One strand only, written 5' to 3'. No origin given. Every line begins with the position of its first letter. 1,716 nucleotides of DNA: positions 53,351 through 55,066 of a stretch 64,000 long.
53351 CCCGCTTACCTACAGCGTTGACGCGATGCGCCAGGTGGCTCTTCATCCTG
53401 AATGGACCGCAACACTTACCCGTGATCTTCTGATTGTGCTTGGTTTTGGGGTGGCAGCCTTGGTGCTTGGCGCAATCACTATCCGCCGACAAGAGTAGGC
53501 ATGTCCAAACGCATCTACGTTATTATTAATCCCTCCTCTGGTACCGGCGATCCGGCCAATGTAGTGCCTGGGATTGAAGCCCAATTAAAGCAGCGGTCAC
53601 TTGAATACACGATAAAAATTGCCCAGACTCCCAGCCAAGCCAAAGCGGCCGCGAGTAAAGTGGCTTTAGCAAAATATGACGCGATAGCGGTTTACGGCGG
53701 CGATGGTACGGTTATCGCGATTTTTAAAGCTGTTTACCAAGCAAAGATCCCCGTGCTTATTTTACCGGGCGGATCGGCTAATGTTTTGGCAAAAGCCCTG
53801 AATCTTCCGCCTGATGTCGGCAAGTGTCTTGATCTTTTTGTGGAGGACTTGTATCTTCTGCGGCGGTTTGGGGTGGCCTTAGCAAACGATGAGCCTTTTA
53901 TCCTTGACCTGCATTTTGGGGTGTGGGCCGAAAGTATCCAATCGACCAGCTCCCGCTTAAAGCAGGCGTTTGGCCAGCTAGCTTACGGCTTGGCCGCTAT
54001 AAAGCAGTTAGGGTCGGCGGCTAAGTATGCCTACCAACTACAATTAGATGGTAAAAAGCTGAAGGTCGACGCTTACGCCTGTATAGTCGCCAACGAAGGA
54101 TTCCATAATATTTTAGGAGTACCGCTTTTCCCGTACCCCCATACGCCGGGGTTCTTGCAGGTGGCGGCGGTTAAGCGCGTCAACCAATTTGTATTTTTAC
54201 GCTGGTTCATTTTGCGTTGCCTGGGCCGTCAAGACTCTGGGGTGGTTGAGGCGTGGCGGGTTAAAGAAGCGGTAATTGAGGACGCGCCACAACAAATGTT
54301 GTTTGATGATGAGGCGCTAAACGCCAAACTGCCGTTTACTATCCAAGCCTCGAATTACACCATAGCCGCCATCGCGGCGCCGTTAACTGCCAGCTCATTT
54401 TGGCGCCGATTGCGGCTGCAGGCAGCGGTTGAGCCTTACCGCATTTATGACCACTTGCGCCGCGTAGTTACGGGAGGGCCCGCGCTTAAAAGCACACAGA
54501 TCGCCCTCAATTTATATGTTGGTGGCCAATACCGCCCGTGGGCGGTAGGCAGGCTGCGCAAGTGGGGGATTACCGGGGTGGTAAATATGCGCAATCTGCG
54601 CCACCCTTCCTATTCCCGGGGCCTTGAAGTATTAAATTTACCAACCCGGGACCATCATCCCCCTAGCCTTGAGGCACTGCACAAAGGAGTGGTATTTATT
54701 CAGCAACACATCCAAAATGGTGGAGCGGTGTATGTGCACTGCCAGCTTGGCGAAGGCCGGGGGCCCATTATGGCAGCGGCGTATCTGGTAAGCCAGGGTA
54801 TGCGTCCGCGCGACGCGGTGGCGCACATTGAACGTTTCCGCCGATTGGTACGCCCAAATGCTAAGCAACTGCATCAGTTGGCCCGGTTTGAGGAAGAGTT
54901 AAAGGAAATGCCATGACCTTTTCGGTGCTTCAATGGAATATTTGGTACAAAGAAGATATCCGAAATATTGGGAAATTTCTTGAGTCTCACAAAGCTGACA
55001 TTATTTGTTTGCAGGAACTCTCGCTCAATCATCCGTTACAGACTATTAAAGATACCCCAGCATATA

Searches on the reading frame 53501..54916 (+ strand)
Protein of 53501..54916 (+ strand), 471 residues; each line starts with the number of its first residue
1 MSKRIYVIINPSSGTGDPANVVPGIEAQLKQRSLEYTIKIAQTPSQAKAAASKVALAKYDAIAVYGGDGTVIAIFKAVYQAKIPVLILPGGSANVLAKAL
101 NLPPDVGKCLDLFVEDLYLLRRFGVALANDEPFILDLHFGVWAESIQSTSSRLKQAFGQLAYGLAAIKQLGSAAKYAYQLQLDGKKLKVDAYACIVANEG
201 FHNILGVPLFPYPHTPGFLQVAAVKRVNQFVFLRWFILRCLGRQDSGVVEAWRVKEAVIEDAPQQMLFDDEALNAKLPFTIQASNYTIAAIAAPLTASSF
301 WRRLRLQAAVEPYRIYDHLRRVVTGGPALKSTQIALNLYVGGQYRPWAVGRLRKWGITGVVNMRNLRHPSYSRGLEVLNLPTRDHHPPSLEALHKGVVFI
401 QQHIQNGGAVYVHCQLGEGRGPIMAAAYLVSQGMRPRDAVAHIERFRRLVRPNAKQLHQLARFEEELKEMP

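Call 71: search_protein_families(library=pfam, proteins=[window:53501-54916:+], max_evalue=0.00001)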
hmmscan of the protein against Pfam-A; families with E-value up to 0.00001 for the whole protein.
window:53501-54916:+ (471 aa): 6 families
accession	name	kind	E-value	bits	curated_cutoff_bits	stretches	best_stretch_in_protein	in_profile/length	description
PF00781.29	DAGK_cat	-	1.4e-23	83.3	23.6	1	4-114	1-113/125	Diacylglycerol kinase catalytic domain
PF00782.25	DSPc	-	9.6e-15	55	33.5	1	340-465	3-132/133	Dual specificity phosphatase, catalytic domain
PF22785.1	Tc-R-P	-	7.8e-12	46.1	27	1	352-433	19-105/106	Polymorphic toxin system, DSP-PTPase phosphatase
PF19279.4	YegS_C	-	8.5e-08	32.5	27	1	148-283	13-149/158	YegS C-terminal NAD kinase beta sandwich-like domain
PF22784.1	PTP-SAK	-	1.1e-07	32.4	27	1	374-440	54-120/153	Swiss Army Knife protein, DSP-PTPase phosphatase domain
PF01513.26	NAD_kinase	-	1.4e-07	32.3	25.5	1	46-117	60-129/130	ATP-NAD kinase N-terminal domain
